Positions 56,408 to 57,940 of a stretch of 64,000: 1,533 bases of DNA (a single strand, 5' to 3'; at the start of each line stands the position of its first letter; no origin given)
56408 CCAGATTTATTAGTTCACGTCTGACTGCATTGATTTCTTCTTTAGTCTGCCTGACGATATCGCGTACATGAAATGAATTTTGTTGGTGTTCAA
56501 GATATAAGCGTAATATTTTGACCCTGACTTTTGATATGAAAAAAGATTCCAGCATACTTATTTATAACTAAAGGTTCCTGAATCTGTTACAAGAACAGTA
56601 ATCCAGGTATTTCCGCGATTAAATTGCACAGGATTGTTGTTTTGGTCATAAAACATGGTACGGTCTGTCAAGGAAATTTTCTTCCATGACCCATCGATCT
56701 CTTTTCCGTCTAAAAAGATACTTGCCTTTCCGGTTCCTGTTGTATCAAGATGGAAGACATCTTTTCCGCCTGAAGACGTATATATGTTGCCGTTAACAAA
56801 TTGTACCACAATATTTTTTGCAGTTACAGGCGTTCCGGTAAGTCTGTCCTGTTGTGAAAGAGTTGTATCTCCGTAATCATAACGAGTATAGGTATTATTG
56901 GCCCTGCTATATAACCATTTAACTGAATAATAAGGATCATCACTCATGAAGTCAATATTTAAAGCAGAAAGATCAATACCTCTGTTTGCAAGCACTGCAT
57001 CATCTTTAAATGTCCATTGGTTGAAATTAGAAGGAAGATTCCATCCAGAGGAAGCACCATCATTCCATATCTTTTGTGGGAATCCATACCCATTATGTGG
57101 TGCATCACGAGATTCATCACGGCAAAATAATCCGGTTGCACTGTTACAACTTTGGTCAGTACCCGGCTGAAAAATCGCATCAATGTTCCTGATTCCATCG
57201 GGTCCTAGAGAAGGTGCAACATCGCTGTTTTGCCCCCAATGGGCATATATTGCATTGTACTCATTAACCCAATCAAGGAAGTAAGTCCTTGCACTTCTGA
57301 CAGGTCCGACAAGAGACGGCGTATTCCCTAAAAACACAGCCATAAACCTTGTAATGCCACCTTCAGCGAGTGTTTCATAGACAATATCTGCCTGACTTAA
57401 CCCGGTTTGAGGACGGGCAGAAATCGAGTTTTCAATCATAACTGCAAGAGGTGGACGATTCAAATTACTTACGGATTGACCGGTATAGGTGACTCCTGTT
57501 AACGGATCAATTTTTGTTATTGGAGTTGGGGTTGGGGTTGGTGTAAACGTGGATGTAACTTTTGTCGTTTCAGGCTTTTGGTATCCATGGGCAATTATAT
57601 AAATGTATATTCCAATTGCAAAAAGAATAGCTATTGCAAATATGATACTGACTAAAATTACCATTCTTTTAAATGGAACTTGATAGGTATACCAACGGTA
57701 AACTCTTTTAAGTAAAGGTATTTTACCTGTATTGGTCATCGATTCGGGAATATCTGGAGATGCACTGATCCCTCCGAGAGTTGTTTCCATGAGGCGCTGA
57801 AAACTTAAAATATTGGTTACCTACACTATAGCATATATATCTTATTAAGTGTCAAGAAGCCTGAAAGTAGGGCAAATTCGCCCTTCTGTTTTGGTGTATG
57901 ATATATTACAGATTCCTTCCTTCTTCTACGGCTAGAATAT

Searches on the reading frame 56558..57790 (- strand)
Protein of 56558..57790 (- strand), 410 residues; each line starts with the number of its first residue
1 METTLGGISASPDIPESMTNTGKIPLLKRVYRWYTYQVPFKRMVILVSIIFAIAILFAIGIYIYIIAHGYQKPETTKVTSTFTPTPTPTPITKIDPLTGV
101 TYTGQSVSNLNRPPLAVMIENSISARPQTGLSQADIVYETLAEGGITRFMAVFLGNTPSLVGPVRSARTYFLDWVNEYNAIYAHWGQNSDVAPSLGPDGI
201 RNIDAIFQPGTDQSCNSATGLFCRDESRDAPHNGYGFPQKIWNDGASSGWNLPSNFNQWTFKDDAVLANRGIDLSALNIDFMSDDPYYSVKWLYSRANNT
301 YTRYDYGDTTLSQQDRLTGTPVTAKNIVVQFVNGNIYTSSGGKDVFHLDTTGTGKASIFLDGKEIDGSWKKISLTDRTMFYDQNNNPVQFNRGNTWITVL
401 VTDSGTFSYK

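Call 88: search_protein_families(library=pfam, proteins=[window:56558-57790:-], max_evalue=0.00001)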
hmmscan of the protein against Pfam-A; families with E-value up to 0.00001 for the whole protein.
window:56558-57790:- (410 aa): 2 families
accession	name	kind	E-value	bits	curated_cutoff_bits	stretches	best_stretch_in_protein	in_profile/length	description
PF11258.13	DUF3048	-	1.5e-44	152.1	25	1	103-249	2-146/148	Protein of unknown function (DUF3048) N-terminal domain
PF17479.7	DUF3048_C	-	6e-24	85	25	1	287-397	10-114/114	Protein of unknown function (DUF3048) C-terminal domain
